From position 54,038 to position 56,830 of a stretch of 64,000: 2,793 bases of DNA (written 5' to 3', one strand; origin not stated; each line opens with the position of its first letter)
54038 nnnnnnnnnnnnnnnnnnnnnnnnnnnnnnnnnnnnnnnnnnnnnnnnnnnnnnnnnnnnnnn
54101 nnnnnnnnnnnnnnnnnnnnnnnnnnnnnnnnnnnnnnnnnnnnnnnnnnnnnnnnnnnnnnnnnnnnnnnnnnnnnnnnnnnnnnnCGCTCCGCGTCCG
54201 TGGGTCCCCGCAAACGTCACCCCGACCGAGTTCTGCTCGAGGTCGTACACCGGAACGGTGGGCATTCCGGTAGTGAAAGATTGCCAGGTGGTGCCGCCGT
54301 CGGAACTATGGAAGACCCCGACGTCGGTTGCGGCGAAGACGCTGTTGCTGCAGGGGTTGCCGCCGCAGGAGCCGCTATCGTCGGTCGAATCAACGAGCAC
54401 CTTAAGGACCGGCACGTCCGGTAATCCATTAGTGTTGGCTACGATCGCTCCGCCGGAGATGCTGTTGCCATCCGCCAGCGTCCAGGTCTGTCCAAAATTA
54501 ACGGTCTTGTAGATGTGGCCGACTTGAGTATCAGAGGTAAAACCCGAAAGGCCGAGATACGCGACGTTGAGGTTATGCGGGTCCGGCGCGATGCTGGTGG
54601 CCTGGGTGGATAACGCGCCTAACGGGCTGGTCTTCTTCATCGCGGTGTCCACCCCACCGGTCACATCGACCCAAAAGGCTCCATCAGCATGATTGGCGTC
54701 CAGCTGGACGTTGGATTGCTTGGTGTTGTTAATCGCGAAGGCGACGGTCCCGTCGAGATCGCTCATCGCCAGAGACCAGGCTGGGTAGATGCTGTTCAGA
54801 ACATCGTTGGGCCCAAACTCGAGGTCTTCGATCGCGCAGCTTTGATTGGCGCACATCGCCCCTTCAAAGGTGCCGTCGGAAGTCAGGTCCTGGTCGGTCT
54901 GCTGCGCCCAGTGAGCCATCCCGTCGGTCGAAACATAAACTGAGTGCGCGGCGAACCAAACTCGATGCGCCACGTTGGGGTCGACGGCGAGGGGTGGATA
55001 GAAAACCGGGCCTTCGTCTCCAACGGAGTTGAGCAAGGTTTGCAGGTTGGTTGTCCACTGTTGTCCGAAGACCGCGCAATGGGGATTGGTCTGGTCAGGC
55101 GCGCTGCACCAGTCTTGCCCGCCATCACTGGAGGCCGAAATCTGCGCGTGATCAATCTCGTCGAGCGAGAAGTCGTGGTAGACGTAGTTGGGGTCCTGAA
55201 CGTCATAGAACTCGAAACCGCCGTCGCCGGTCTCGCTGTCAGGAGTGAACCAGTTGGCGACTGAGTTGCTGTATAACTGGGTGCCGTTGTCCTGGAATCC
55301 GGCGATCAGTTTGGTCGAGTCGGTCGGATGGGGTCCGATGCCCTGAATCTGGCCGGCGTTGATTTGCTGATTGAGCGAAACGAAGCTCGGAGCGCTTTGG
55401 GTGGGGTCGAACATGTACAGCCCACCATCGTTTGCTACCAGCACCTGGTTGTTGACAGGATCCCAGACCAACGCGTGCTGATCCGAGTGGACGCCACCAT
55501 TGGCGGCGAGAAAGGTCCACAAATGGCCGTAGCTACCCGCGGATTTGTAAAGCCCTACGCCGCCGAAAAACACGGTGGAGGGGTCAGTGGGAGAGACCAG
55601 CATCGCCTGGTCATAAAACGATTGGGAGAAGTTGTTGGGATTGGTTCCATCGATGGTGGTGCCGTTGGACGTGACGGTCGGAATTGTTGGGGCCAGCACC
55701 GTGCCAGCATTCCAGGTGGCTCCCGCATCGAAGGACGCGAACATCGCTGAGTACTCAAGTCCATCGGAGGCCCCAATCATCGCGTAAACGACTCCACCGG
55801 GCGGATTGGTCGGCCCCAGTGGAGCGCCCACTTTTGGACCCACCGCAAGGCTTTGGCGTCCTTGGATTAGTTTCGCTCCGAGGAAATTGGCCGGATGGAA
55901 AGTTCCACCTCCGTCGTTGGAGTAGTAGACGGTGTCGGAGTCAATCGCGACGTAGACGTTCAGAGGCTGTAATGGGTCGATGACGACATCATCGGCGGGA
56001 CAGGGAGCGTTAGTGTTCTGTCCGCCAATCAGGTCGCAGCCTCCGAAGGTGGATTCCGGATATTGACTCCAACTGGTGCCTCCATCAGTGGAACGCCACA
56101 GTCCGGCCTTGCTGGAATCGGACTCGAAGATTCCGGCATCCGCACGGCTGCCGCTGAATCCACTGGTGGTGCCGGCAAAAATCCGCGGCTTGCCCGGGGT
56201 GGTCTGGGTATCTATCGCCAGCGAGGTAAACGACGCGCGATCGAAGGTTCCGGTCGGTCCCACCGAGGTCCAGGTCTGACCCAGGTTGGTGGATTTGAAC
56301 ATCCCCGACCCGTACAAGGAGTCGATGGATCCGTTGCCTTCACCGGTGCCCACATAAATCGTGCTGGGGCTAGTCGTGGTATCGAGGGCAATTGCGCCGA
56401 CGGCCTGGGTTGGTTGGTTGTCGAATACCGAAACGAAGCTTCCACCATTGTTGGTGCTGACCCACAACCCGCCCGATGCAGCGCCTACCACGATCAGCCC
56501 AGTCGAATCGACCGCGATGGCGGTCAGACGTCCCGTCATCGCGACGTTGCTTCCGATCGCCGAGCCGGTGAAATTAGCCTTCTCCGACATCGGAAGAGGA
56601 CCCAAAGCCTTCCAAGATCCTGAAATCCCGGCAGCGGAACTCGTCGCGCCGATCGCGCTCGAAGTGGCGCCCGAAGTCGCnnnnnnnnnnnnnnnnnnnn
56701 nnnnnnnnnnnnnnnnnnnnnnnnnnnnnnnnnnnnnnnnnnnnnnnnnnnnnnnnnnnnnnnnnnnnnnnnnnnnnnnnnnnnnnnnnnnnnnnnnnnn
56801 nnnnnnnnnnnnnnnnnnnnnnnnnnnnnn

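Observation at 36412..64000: Secreted S53-peptidase / BNR-protein cluster interleaved with three GT-C glycosyltransferase-like genes: candidate protein O-glycosylation + surface protease system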

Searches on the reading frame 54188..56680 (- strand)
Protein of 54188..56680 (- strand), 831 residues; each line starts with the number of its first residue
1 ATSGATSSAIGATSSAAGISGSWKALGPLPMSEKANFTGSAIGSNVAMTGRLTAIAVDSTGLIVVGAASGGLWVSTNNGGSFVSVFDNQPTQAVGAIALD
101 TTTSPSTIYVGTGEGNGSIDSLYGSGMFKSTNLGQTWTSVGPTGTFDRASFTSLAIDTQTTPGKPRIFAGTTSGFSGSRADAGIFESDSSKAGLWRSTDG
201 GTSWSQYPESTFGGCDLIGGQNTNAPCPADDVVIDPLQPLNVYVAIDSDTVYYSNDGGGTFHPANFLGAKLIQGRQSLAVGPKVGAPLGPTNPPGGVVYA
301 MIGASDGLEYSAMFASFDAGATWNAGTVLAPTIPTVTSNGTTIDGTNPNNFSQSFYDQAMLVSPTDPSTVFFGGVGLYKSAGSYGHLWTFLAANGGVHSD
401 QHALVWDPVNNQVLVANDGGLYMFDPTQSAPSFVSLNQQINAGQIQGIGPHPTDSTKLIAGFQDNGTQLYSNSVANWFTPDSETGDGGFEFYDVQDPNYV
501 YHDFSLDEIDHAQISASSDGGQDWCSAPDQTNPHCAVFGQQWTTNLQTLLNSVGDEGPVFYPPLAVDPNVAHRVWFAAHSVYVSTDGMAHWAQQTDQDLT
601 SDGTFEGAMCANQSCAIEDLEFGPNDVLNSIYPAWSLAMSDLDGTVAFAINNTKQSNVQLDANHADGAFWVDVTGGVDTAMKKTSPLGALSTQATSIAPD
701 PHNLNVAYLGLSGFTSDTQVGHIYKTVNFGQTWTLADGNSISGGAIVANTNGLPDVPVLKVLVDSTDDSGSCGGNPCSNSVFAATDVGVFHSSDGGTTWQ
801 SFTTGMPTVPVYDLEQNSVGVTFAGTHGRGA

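Call 80: find_homologous_proteins(query=window:54188-56680:-)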
Query window:54188-56680:- (831 aa): 3397 proteins with E <= 0.001 among 8000 candidates; the best 120 are listed.
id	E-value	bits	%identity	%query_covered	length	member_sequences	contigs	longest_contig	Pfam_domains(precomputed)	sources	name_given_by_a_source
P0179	0.0e+0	1618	86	100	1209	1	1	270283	PF22067.3,PF02012.27,PF22544.3,PF15902.13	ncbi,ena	-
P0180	0.0e+0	1318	72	99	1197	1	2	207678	PF15902.13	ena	-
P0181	0.0e+0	1313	72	98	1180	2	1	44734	PF15780.12,PF22067.3,PF22544.3,PF15902.13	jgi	jgi:hypothetical protein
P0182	0.0e+0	1312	71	100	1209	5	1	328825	PF22067.3,PF02012.27,PF22544.3,PF15902.13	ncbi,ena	-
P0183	0.0e+0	1306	71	98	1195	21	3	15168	PF22073.3,PF15780.12,PF22067.3,PF22544.3,PF15902.13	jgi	-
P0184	0.0e+0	1302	70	100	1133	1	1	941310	PF22544.3,PF15902.13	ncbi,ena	-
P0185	0.0e+0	1289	72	98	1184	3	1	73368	PF22067.3,PF22544.3,PF15902.13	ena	-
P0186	0.0e+0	1283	70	100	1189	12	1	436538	PF22067.3,PF22544.3,PF15902.13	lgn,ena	-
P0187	0.0e+0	1260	69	100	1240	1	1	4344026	PF15780.12,PF22067.3,PF22544.3,PF15902.13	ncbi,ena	-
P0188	0.0e+0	1240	67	100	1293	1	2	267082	PF07705.18,PF02012.27,PF15902.13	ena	-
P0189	0.0e+0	1239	67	100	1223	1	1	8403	PF22073.3,PF22544.3,PF15902.13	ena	-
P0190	0.0e+0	1235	70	96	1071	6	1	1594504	PF22067.3,PF22544.3,PF15902.13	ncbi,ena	-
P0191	0.0e+0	1216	67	98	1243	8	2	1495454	PF22544.3,PF15902.13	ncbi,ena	-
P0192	0.0e+0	1198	66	100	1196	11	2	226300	PF22067.3,PF15902.13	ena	-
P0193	0.0e+0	1184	68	98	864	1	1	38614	PF15902.13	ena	-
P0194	0.0e+0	1182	66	100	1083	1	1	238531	PF22073.3,PF22544.3,PF15902.13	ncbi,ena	-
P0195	0.0e+0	1176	64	100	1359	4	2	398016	PF15902.13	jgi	jgi:hypothetical protein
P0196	0.0e+0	1129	63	97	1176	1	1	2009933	PF15780.12,PF15902.13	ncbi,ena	-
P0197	0.0e+0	1119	65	94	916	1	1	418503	PF15902.13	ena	-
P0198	0.0e+0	1118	64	96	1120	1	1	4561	PF15902.13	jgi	jgi:hypothetical protein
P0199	0.0e+0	1083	61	99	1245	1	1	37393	PF15780.12,PF15902.13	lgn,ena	-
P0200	0.0e+0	1071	61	100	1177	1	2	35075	PF22073.3,PF15780.12,PF12371.15,PF02012.27,PF22544.3,PF15902.13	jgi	jgi:Abnormal spindle-like microcephaly-assoc'd, ASPM-SPD-2-Hydin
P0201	0.0e+0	1025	59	97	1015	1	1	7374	PF22073.3,PF22544.3,PF15902.13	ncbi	ncbi:MAG: WD40/YVTN/BNR-like repeat-containing protein [Candidatus Binataceae bacterium]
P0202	0.0e+0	1025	70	78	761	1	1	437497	PF25852.1,PF15902.13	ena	-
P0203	0.0e+0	1018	59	100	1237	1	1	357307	PF22073.3,PF15780.12,PF24507.2,PF12371.15,PF22544.3,PF15902.13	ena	-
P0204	1.8e-293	994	57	97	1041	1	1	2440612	PF22073.3,PF15780.12,PF22544.3,PF15902.13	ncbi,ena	-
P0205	1.2e-292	991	69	77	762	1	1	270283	PF15902.13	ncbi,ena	-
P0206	4.2e-292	990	58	98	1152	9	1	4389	PF22073.3,PF15780.12,PF02012.27,PF22544.3,PF15902.13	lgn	-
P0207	4.6e-291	986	57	100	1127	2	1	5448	PF22073.3,PF15780.12,PF07610.18,PF22544.3,PF15902.13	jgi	jgi:hypothetical protein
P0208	3.3e-290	983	57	97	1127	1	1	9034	PF22073.3,PF15780.12,PF22544.3,PF15902.13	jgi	jgi:Abnormal spindle-like microcephaly-assoc'd, ASPM-SPD-2-Hydin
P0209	4.0e-290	983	58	98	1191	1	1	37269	PF15902.13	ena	-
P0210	1.6e-289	981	58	98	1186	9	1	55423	PF22073.3,PF15780.12,PF02012.27,PF22544.3,PF15902.13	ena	-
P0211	3.9e-286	970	56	98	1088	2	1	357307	PF15902.13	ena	-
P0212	1.9e-283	961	57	100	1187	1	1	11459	PF22067.3,PF22544.3,PF15902.13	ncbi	-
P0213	9.6e-279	945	55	100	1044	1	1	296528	PF22067.3,PF15902.13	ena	-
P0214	8.9e-272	922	58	93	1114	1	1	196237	PF02012.27,PF15902.13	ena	-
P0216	8.7e-264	896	64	79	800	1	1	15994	PF15902.13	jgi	jgi:hypothetical protein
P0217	5.1e-247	840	55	92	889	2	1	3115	PF15899.12,PF15902.13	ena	-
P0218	3.0e-242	825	71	63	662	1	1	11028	PF15902.13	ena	-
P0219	1.5e-241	822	52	97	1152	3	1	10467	PF22073.3,PF15780.12,PF07610.18,PF13810.13,PF12371.15,PF22544.3,PF15902.13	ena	-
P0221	9.8e-202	691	63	61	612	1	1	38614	PF15902.13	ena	-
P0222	1.5e-191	657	48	98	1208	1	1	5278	PF15902.13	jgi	jgi:photosystem II stability/assembly factor-like uncharacterized protein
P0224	8.3e-186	638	46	97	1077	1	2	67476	PF22073.3,PF15780.12,PF15902.13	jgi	jgi:hypothetical protein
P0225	7.0e-183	628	46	100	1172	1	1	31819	PF15902.13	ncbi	-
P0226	8.4e-182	625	47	99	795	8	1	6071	PF02012.27,PF15902.13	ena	-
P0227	3.1e-177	610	46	99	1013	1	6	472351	PF22073.3,PF15902.13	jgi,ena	jgi:hypothetical protein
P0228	5.0e-177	609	45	97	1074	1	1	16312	PF15902.13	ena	-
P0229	1.8e-176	607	70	49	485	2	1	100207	PF02012.27,PF15902.13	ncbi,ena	-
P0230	2.7e-176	607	47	97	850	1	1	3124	PF02012.27,PF15902.13,PF13088.13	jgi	jgi:photosystem II stability/assembly factor-like uncharacterized protein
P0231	5.9e-175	602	45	97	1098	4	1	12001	PF15902.13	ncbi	-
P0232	1.1e-174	601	45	97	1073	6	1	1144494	PF15902.13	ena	-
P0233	2.4e-173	597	46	96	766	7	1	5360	PF14870.13,PF15902.13,PF13088.13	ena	-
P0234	3.9e-173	596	44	99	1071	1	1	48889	PF15902.13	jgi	jgi:hypothetical protein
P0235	4.3e-173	596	44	97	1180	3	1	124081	PF22073.3,PF15780.12,PF07610.18,PF12371.15,PF22544.3,PF15902.13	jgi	-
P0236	6.5e-173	595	43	97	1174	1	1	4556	PF22073.3,PF15780.12,PF12371.15,PF22544.3,PF15902.13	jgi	-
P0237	7.0e-173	595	45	98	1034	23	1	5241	PF22073.3,PF15902.13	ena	-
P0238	8.2e-173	595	46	97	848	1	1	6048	PF15902.13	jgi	jgi:photosystem II stability/assembly factor-like uncharacterized protein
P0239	2.3e-172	594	44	99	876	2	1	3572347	PF15902.13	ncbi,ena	-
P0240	2.8e-172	593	44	97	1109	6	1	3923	PF15902.13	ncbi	-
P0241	9.2e-172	591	44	97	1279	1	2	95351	PF22073.3,PF15780.12,PF22544.3,PF15902.13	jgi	jgi:photosystem II stability/assembly factor-like uncharacterized protein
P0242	1.7e-171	591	44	99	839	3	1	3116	PF15902.13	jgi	jgi:hypothetical protein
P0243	4.2e-171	589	45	99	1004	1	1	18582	PF15902.13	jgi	-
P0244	6.0e-171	589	44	97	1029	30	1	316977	PF15902.13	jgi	jgi:hypothetical protein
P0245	1.0e-170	588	46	96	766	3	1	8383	PF14870.13,PF15902.13,PF13088.13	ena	-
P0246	1.3e-170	588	45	98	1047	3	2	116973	PF15902.13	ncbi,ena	-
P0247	1.7e-170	587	45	99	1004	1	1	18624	PF15902.13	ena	-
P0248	3.2e-170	586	44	98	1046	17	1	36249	PF15902.13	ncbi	ncbi:MAG: hypothetical protein WA206_01370 [Candidatus Binatus sp.]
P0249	3.3e-170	586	44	98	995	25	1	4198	PF15902.13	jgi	jgi:hypothetical protein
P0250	4.1e-170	586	44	98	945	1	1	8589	PF15902.13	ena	-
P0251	5.6e-170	586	44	97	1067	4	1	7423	PF22073.3,PF15780.12,PF22544.3,PF15902.13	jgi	-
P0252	8.0e-170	585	44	98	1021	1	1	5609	PF22073.3,PF15902.13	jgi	jgi:hypothetical protein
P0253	9.0e-170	585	44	97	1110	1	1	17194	PF15902.13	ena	-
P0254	1.0e-169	585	45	97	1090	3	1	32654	PF15902.13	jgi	jgi:hypothetical protein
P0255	1.0e-169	585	44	97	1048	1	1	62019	PF15902.13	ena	-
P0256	1.5e-169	584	44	98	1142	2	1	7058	PF22073.3,PF15780.12,PF12371.15,PF02012.27,PF22544.3,PF15902.13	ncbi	-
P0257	1.7e-169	584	44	98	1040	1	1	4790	PF15902.13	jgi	jgi:hypothetical protein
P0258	2.1e-169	584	43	97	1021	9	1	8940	PF15902.13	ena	-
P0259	2.7e-169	583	45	99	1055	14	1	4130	PF15902.13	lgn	-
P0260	8.6e-169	582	44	99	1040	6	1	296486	PF15902.13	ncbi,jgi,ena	jgi:hypothetical protein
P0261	2.4e-168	580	44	98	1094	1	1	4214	PF15902.13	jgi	jgi:hypothetical protein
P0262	2.7e-168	580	44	99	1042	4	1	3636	PF15902.13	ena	-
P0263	2.7e-168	580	44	97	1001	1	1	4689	PF15902.13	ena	-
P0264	3.2e-168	580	44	99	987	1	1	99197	PF15902.13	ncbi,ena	-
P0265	3.4e-168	580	44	97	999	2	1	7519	PF15902.13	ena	-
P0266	3.6e-168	580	44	98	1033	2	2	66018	PF15902.13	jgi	jgi:hypothetical protein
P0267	4.2e-168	579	44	97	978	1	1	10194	PF15902.13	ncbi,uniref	ncbi:MAG TPA: hypothetical protein VIW95_03490 [Candidatus Binatus sp.]|uniref:hypothetical protein 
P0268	5.5e-168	579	44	99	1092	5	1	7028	PF15902.13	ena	-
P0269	7.3e-167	575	45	98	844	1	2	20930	PF02012.27,PF15902.13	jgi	-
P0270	1.1e-166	575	60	55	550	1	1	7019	PF15902.13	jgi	jgi:hypothetical protein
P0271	3.2e-166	573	44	97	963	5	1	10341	PF22073.3,PF15780.12,PF22544.3,PF15902.13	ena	-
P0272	9.6e-166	572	44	99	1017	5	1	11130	PF14870.13,PF02012.27,PF15902.13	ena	-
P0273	1.5e-165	571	43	97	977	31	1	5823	PF15902.13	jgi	jgi:hypothetical protein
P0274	1.8e-165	571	45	97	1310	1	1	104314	PF07646.22,PF13418.13,PF07250.18,PF13964.13,PF24681.2,PF13415.13,PF24981.2,PF01344.32,PF15902.13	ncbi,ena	-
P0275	2.5e-165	570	44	97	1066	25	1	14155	PF15902.13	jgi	jgi:hypothetical protein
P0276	6.4e-165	569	45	97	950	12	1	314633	PF15902.13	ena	-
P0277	1.8e-164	567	45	98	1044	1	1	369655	PF22073.3,PF15902.13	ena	-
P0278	2.5e-164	567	45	97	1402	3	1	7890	PF07646.22,PF13418.13,PF07250.18,PF13964.13,PF13415.13,PF24981.2,PF01344.32,PF15902.13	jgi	-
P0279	4.1e-164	566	43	98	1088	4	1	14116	PF15902.13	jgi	jgi:hypothetical protein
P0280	7.1e-164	565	43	98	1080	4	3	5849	PF15902.13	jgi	jgi:hypothetical protein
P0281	8.4e-164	565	42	99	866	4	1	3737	PF02012.27,PF15902.13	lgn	-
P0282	1.8e-162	561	42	97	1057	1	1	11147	PF22073.3,PF15780.12,PF07610.18,PF15902.13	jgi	jgi:hypothetical protein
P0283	8.9e-162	558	43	99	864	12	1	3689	PF25852.1,PF15902.13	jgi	-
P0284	1.8e-161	557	45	94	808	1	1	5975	PF15902.13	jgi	jgi:hypothetical protein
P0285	1.7e-159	551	43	96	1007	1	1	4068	PF15902.13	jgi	jgi:hypothetical protein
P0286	8.4e-159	549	44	98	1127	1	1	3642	PF22073.3,PF15780.12,PF15902.13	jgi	jgi:hypothetical protein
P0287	1.1e-156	542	42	100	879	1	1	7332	PF15902.13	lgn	-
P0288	1.6e-153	531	40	99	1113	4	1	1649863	PF22073.3,PF15780.12,PF07610.18,PF25852.1,PF02012.27,PF22544.3,PF15902.13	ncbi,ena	-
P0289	1.0e-152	528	42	98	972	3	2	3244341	PF15902.13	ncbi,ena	-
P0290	1.6e-151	525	42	97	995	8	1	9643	PF15902.13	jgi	jgi:hypothetical protein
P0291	2.8e-151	524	41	98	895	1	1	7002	PF15899.12,PF14870.13,PF13810.13,PF15902.13,PF13088.13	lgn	-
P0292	1.6e-150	521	40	99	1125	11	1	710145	PF22073.3,PF15780.12,PF07610.18,PF02012.27,PF22544.3,PF15902.13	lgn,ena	-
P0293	4.0e-150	520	40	99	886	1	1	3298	PF15899.12,PF15902.13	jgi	jgi:hypothetical protein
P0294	8.3e-149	516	41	97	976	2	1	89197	PF15902.13,PF13088.13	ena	-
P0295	1.1e-148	515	42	97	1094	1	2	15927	PF15902.13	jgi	-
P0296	8.9e-147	509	44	94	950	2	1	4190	PF02012.27,PF15902.13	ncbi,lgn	ncbi:MAG: hypothetical protein ACLQAT_03575 [Candidatus Binataceae bacterium]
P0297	3.6e-145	504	43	97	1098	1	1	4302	PF15899.12,PF02012.27,PF15902.13,PF13088.13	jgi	jgi:BNR-Asp box repeat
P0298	4.6e-145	503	43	98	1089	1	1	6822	PF02012.27,PF15902.13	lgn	-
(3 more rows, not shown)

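Call 81: find_encoding_contigs(protein=P0204, flank=10000, max_places=1)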
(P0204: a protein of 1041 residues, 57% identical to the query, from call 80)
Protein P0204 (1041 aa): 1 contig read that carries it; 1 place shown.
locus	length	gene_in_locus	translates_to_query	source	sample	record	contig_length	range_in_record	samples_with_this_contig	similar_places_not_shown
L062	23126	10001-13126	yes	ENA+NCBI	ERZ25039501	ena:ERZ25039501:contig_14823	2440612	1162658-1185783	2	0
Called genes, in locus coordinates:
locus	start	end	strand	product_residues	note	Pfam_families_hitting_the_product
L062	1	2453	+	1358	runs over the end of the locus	PF25778:DUF7948, PF06739:SBBP (faint), PF22544:HYDIN_VesB_CFA65-like_Ig (faint), PF15780:ASH (weak), PF22073:Cep192_D4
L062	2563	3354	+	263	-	-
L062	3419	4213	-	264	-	-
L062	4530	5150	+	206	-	-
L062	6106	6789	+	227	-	-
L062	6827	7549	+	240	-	-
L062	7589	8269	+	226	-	-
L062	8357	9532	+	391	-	PF13623:SurA_N_2 (faint), PF13624:SurA_N_3, PF13098:Thioredoxin_2 (faint), PF13462:Thioredoxin_4, PF01323:DSBA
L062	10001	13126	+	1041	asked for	PF15902:Sortilin-Vps10 (weak), PF15780:ASH (weak), PF22073:Cep192_D4, PF22544:HYDIN_VesB_CFA65-like_Ig (weak)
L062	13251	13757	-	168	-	PF04253:TFR_dimer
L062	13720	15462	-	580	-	PF02225:PA, PF04389:Peptidase_M28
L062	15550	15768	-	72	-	-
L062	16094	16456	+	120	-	-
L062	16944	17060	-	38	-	-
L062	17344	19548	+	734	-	PF00141:peroxidase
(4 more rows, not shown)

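Call 82: find_encoding_contigs(protein=P0288, flank=10000, max_places=1)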
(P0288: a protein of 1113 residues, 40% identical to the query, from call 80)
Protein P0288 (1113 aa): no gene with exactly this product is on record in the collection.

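Call 83: find_encoding_contigs(protein=P0232, flank=10000, max_places=1)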
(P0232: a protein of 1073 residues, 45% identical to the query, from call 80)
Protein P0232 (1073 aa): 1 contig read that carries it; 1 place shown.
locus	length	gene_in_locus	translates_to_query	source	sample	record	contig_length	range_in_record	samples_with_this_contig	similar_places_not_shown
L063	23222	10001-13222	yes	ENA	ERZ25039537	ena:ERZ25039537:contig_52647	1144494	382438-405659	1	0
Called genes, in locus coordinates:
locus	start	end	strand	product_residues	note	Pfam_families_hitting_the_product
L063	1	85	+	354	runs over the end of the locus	PF02775:TPP_enzyme_C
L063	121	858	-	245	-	PF00106:adh_short, PF08659:KR, PF13561:adh_short_C2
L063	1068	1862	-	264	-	PF04030:ALO (weak)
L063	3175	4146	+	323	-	-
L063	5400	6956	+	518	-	PF01039:Carboxyl_trans, PF03255:ACCA (weak)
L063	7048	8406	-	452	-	PF00083:Sugar_tr (weak), PF07690:MFS_1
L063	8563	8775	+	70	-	PF00364:Biotin_lipoyl, PF25917:BSH_RND, PF25919:BSH_CusB (faint), PF25973:BSH_CzcB (faint), PF25997:BSH_YhbJ (weak)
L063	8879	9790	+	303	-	PF13417:GST_N_3, PF13409:GST_N_2 (weak), PF13410:GST_C_2, PF00043:GST_C, PF14497:GST_C_3 (weak)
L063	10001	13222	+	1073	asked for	PF15902:Sortilin-Vps10 (faint)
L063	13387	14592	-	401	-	PF02771:Acyl-CoA_dh_N, PF02770:Acyl-CoA_dh_M, PF00441:Acyl-CoA_dh_1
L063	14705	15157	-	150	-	PF00583:Acetyltransf_1, PF13673:Acetyltransf_10, PF13508:Acetyltransf_7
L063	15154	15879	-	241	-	PF12900:Pyridox_ox_2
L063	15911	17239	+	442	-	PF00392:GntR, PF00155:Aminotran_1_2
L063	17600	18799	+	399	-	PF04185:Phosphoesterase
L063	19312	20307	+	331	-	PF03706:LPG_synthase_TM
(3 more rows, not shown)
